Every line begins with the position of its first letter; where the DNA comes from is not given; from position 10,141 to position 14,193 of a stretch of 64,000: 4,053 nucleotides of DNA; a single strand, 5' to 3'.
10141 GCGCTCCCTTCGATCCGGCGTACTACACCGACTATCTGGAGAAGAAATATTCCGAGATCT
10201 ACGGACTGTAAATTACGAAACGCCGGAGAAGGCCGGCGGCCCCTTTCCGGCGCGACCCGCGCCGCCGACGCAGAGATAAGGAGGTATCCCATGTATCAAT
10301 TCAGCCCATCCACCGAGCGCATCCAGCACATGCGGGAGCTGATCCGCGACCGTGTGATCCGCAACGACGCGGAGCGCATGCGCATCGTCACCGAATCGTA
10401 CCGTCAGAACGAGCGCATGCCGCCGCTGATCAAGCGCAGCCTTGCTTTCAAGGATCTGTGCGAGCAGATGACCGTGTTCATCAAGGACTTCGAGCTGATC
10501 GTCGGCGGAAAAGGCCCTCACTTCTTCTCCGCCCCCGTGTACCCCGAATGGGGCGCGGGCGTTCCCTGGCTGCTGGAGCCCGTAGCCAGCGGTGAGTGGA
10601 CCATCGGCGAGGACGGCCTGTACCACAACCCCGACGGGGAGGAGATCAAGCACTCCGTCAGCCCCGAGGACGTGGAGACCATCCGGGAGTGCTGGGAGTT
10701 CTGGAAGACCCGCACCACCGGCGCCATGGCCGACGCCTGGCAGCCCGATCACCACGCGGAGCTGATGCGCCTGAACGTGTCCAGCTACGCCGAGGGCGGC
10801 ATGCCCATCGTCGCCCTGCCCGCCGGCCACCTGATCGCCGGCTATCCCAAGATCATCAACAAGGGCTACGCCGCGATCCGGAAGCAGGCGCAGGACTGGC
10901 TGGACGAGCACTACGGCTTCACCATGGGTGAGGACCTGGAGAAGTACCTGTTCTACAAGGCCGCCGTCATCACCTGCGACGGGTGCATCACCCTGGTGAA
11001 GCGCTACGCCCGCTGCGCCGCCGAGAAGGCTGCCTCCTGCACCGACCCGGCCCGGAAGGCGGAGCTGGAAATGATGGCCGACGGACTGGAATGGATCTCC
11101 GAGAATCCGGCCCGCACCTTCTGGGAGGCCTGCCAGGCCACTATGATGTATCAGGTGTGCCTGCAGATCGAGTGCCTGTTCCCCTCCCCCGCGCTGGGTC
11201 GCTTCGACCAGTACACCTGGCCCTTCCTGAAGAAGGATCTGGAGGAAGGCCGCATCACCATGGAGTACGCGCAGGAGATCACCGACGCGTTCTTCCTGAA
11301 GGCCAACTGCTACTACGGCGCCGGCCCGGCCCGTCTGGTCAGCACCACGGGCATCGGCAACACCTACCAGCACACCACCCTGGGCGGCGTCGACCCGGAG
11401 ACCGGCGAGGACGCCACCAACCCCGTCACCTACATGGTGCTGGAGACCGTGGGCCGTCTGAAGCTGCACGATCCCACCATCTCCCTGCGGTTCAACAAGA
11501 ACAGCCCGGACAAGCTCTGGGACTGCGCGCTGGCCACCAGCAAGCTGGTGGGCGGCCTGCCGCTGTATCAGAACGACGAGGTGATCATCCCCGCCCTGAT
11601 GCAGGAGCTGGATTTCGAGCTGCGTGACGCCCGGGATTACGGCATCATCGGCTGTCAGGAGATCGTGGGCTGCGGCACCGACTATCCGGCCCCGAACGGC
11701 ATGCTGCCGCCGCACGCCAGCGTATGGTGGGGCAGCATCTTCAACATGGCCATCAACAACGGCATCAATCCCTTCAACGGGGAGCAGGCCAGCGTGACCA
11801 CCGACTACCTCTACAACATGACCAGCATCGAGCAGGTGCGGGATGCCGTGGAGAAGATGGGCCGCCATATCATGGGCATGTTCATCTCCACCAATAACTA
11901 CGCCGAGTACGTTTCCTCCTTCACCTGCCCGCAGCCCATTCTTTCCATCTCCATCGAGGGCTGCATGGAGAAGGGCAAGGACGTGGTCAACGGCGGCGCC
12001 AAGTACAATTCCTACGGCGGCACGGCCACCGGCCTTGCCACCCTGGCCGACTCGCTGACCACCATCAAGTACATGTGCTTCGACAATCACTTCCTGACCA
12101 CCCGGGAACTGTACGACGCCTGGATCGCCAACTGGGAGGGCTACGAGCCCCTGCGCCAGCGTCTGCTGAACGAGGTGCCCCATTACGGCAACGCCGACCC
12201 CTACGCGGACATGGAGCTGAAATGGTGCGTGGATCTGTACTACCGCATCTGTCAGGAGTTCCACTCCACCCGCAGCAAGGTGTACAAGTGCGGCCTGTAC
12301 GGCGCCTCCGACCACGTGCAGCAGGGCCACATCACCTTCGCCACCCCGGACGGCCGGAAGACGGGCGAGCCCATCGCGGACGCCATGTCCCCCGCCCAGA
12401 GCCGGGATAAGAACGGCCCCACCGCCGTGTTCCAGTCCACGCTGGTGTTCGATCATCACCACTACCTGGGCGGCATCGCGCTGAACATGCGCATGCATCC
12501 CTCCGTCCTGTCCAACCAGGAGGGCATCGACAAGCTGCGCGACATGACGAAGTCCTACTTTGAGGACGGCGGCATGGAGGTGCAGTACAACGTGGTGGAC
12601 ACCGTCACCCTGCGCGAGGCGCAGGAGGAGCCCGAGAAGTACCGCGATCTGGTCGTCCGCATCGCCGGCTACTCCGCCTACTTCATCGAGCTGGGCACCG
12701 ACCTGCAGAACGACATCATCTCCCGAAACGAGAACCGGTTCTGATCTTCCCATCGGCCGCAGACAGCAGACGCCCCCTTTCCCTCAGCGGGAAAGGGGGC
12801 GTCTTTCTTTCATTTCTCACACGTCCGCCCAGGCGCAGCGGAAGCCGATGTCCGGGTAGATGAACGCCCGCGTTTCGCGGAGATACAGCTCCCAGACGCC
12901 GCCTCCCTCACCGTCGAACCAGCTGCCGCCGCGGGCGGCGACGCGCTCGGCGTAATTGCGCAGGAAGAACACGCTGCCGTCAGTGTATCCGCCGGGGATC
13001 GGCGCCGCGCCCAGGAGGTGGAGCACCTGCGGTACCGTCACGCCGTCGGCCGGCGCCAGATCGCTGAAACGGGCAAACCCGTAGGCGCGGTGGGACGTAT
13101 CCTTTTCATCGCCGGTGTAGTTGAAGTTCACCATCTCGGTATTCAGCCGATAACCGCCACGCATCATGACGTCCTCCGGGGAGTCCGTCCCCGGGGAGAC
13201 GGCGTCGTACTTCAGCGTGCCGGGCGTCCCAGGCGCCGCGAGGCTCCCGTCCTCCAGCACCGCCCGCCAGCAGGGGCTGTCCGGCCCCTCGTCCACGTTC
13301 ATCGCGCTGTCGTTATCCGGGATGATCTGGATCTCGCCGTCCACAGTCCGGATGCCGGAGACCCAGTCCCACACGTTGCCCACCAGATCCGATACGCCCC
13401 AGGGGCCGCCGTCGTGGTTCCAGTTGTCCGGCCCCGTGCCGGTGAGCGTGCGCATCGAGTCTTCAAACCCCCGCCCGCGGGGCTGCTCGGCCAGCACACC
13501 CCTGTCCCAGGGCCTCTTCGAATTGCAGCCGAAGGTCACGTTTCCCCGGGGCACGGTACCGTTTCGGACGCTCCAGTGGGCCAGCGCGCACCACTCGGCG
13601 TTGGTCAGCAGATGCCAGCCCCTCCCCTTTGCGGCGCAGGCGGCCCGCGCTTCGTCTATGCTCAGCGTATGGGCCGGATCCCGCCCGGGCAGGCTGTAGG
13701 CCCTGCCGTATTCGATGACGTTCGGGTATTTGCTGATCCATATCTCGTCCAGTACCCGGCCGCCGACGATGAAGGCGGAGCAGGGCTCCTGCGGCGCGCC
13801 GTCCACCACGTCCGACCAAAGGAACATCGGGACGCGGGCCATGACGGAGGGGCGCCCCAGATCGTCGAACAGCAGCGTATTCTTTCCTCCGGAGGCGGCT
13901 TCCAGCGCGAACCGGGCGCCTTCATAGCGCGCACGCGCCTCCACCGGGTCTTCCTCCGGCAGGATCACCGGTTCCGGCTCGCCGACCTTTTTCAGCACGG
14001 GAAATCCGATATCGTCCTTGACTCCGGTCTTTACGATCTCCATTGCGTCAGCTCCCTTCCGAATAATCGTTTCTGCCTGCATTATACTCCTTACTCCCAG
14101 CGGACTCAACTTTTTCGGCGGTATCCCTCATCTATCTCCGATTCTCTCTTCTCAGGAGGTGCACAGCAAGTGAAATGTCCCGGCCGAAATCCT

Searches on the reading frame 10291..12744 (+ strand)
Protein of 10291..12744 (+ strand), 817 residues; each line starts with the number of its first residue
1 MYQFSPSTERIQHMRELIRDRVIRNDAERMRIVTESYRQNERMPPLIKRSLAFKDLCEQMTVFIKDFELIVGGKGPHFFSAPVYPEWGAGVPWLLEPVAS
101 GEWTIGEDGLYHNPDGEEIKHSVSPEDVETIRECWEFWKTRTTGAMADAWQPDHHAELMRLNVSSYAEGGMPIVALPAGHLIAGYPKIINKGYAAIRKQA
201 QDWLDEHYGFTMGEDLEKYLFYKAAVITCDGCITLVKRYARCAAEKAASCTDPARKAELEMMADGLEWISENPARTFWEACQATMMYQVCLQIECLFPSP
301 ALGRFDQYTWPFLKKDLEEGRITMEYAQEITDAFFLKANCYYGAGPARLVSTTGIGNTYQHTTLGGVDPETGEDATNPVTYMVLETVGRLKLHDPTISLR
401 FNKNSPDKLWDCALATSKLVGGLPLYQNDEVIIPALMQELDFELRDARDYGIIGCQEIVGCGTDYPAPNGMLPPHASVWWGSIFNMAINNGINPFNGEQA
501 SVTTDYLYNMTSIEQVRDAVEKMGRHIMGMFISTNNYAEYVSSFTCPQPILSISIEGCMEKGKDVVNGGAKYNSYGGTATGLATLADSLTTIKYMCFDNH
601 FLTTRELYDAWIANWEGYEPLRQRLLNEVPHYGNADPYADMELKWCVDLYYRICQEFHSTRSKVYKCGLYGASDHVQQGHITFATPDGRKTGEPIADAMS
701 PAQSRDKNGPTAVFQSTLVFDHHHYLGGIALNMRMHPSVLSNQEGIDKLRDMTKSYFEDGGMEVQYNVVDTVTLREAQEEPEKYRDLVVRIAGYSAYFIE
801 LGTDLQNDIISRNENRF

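Call 18: find_encoding_contigs(protein=window:10291-12744:+, flank=10000, max_places=1)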
Protein window:10291-12744:+ (817 aa): 10 contigs read that carry it; 1 place shown.
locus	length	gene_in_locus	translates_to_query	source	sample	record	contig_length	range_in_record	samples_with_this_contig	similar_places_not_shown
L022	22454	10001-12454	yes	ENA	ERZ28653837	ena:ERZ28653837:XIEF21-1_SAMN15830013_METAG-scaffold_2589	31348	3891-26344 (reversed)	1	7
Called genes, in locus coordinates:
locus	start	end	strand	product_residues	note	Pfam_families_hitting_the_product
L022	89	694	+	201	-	PF11188:DUF2975 (weak)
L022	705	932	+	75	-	PF01381:HTH_3, PF13443:HTH_26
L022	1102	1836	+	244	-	PF20260:PUA_4, PF04452:Methyltrans_RNA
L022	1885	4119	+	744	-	PF00330:Aconitase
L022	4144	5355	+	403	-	PF00180:Iso_dh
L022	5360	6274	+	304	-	PF04055:Radical_SAM, PF16199:Radical_SAM_C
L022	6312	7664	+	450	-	PF01554:MatE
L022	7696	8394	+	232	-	PF14471:DUF4428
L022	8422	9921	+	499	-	PF02074:Peptidase_M32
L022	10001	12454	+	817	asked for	PF02901:PFL-like, PF01228:Gly_radical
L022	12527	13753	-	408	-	PF03781:FGE-sulfatase (weak)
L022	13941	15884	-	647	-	PF00724:Oxidored_FMN, PF01266:DAO (faint), PF01262:AlaDh_PNT_C (faint), PF00890:FAD_binding_2 (weak), PF07992:Pyr_redox_2, PF12831:FAD_oxidored, PF13450:NAD_binding_8 (weak), PF00070:Pyr_redox, +1 more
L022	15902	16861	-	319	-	PF00005:ABC_tran, PF08352:oligo_HPY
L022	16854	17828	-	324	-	PF00005:ABC_tran, PF08352:oligo_HPY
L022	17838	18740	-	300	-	PF12911:OppC_N, PF00528:BPD_transp_1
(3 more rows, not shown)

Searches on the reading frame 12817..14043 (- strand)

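Call 69: search_protein_families(library=pfam, proteins=[window:12817-14043:-], max_evalue=0.01)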
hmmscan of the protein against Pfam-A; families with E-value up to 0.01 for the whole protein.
window:12817-14043:- (408 aa): 1 family
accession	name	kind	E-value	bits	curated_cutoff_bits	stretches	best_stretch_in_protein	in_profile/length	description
PF03781.23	FGE-sulfatase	-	5e-08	33.4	23.3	1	117-229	86-190/255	Sulfatase-modifying factor enzyme 1-like domain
